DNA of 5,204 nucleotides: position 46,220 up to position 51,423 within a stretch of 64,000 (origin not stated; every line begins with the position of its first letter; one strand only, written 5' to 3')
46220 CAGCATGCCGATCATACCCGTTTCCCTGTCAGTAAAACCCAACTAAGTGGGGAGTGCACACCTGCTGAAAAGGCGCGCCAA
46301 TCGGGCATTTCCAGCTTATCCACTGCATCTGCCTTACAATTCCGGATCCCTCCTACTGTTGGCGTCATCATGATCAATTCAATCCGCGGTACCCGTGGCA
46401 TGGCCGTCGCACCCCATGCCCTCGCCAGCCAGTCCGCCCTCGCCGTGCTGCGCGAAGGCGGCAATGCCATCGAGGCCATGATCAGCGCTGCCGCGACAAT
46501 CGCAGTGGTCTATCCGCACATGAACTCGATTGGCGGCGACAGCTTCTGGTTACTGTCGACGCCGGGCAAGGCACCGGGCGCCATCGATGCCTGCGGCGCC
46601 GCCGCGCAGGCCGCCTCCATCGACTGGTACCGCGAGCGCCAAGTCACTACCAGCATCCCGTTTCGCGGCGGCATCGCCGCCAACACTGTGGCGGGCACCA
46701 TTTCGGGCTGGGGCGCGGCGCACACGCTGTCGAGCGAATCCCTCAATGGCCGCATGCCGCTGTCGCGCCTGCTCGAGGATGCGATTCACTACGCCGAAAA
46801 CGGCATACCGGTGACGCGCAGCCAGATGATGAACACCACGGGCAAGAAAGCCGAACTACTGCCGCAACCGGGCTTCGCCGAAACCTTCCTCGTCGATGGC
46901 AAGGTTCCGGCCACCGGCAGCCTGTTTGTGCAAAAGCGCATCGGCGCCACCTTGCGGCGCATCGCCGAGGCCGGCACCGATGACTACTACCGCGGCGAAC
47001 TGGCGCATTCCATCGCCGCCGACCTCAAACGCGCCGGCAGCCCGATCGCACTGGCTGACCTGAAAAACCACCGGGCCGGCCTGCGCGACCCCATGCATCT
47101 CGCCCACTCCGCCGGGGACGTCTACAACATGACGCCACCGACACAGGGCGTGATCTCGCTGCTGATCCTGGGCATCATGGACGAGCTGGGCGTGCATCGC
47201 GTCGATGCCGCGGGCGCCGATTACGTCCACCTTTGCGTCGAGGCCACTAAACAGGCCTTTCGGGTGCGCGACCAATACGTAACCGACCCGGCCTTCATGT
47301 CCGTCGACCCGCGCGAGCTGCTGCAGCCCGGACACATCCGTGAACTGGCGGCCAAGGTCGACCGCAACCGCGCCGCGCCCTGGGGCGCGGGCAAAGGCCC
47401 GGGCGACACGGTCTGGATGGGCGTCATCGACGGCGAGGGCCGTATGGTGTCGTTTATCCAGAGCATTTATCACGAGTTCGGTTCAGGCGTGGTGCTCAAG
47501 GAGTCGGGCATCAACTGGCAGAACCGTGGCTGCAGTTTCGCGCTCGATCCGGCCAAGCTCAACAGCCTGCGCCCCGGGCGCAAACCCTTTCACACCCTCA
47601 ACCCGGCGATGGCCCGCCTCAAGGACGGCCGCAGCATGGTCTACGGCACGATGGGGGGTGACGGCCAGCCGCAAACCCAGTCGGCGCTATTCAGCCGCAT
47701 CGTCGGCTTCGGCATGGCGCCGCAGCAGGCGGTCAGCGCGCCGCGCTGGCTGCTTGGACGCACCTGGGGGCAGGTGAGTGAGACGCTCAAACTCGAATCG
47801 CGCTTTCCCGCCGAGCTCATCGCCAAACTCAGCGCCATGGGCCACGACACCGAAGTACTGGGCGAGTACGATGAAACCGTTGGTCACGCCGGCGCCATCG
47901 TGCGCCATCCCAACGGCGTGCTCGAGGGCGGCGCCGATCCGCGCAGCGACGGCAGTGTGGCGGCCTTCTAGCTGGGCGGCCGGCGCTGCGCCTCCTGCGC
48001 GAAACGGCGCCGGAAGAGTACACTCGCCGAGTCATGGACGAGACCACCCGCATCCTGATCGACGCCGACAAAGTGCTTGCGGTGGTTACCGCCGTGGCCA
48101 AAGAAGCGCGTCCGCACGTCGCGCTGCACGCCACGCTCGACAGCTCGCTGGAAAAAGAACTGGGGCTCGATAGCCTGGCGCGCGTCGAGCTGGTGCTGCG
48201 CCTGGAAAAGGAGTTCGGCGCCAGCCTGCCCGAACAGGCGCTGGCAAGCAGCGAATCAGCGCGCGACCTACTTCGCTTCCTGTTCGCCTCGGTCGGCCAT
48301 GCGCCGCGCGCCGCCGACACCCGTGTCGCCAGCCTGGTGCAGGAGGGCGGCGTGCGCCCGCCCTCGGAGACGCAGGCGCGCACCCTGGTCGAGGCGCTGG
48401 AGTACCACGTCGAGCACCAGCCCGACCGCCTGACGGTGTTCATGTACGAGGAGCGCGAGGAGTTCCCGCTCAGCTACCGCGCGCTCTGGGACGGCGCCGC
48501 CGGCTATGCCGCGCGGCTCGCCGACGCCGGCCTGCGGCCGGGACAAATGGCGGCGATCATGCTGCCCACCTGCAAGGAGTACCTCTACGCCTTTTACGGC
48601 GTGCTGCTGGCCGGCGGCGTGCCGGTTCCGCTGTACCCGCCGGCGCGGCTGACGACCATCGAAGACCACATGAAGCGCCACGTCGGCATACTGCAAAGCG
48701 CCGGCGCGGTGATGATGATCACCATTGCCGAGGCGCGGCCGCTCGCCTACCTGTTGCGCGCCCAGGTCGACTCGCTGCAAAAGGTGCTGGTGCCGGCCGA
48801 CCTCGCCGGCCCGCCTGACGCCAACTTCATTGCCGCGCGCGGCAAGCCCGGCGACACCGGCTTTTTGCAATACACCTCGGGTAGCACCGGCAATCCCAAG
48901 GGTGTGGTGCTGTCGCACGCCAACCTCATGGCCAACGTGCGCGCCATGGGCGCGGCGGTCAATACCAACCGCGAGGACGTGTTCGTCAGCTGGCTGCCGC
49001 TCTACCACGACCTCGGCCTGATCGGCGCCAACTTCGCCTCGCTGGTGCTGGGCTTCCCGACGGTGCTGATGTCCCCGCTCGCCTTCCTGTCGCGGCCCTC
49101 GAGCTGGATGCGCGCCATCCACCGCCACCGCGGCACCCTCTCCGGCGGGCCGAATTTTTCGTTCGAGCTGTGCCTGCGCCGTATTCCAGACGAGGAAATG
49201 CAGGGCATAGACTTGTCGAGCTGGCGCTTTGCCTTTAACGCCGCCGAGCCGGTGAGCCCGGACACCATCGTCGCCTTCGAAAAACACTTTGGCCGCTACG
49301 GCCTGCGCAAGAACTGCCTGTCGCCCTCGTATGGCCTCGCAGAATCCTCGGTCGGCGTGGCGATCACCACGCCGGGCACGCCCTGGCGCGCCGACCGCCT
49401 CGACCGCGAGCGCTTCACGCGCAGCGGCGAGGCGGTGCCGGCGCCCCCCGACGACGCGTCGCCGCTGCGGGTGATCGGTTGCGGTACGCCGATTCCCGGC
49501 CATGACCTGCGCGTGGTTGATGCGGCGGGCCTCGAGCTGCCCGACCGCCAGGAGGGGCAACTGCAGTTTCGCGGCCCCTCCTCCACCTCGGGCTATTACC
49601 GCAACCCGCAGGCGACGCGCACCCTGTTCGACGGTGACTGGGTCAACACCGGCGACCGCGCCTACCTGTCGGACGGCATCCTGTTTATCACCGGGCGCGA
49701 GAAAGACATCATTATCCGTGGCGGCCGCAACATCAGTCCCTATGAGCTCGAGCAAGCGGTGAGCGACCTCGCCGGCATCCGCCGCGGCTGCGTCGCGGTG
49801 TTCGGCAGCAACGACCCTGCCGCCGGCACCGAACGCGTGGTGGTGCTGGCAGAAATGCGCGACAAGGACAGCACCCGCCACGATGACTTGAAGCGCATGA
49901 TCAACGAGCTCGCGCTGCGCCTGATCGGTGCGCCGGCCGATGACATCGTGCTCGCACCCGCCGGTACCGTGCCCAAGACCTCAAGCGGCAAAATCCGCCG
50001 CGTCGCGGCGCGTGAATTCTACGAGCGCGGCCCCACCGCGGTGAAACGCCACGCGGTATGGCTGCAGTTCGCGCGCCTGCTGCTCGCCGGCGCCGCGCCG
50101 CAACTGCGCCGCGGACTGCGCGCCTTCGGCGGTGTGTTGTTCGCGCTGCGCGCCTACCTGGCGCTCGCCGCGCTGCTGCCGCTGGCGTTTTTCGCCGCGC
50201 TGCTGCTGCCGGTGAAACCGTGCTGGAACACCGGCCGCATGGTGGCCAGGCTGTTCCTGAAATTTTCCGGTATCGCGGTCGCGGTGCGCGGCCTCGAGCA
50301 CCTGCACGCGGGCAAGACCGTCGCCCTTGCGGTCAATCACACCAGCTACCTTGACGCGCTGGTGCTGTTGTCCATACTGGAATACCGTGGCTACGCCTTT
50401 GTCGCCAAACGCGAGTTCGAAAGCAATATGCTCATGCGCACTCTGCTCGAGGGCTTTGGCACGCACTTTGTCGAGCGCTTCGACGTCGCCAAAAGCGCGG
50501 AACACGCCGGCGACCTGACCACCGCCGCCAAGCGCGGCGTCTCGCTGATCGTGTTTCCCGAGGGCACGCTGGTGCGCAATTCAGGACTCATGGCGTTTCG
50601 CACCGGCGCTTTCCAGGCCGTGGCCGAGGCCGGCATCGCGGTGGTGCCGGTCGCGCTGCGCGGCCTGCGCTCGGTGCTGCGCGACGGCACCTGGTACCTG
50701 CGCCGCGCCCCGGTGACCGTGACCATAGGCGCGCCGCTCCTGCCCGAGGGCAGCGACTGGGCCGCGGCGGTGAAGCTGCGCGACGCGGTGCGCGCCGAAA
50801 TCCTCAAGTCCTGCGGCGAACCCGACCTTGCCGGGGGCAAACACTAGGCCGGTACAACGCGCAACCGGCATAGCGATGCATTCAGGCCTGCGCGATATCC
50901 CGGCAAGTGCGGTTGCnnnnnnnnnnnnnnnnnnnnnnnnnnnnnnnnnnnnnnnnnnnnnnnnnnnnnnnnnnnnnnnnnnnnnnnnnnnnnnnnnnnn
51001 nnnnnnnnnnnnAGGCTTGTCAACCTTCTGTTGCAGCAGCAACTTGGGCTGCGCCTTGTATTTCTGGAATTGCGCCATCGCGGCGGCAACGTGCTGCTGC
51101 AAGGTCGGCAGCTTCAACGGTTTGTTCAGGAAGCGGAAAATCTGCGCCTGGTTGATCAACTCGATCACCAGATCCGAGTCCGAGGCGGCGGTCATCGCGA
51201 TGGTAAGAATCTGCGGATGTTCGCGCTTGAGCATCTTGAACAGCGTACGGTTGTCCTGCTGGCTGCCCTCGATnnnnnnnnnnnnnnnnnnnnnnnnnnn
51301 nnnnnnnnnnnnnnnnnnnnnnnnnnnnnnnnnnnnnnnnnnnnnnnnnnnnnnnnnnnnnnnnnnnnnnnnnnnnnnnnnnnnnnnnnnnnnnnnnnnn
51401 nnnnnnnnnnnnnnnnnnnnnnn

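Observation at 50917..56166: Co-directional module joining His-Asp, Hanks Ser/Thr, FHA and cyclic-nucleotide signalling around a secreted Cys-rich peptide gene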

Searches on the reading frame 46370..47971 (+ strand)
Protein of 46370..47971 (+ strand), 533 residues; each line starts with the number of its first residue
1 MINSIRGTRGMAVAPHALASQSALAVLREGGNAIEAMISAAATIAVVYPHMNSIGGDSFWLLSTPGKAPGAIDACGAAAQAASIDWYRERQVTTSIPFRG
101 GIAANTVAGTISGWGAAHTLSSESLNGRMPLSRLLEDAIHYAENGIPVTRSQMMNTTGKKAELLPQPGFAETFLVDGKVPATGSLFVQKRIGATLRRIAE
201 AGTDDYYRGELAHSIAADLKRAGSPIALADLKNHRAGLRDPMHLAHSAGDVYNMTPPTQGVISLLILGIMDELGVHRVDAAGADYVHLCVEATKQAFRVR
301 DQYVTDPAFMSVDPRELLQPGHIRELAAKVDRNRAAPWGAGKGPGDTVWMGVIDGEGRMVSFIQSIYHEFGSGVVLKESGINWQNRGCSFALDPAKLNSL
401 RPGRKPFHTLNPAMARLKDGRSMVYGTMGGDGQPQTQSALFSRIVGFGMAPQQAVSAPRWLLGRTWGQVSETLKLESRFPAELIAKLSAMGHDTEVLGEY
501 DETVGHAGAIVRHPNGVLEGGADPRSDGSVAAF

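Call 3: search_protein_families(library=pfam, proteins=[window:46370-47971:+], max_evalue=0.01)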
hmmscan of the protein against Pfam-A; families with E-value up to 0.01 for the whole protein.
window:46370-47971:+ (533 aa): 1 family
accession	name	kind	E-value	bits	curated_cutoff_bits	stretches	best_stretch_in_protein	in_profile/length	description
PF01019.26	G_glu_transpept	-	2.3e-128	429.7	27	1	25-528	2-512/512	Gamma-glutamyltranspeptidase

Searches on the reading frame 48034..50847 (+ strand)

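Call 3: search_protein_families(library=pfam, proteins=[window:48034-50847:+], max_evalue=0.01)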
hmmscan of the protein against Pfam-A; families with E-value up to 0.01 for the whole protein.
window:48034-50847:+ (937 aa): 3 families
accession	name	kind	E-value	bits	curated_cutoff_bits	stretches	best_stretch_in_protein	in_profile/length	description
PF00501.34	AMP-binding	-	1.5e-65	221.9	29.9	1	123-522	2-384/384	AMP-binding enzyme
PF01553.26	Acyltransferase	-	1.5e-24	86.7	23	1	749-875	2-131/132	Acyltransferase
PF00550.31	PP-binding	-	4e-09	37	20.8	1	29-83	16-67/67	Phosphopantetheine attachment site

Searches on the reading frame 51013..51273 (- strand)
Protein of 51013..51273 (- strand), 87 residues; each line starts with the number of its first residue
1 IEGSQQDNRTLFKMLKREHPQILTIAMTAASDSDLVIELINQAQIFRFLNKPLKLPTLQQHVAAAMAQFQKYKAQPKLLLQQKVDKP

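Call 17: find_related_loci(query=A2, collection=metagenome_contigs, flank=10000)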
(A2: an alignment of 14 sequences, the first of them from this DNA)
Query A2 (87 aa) in metagenome_contigs; peptide patterns used: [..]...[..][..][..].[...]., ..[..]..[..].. (x = any residue, [..] = any of these).
498 stretches matched a pattern; 227 encode a relative of the query (tblastn E <= 1e-3); the best 80 are kept; 80 distinct loci.
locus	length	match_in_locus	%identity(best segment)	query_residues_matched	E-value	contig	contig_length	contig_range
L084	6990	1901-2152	88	1-84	2e-47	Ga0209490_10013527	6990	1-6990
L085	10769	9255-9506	87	1-84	1e-45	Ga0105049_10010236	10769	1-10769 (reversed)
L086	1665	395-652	71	1-86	2e-37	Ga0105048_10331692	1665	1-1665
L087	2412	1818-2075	67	1-86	6e-36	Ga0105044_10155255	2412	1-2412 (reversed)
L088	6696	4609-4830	78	1-74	9e-36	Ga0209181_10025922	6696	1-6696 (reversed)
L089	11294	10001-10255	59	1-85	8e-32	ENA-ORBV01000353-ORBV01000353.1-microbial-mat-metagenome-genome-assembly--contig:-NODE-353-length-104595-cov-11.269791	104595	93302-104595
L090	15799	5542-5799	57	1-86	4e-30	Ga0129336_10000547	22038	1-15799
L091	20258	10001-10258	57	1-86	4e-30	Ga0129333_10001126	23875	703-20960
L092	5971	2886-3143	57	1-86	4e-30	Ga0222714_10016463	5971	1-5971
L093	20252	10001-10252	60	1-84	1e-29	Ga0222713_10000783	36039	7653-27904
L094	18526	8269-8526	55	1-86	2e-29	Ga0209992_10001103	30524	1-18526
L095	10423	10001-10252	60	1-84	3e-29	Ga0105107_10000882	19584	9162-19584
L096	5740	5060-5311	60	1-84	1e-29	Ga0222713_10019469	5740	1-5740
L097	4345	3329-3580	58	1-84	3e-29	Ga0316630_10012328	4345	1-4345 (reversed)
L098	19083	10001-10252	61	1-84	2e-29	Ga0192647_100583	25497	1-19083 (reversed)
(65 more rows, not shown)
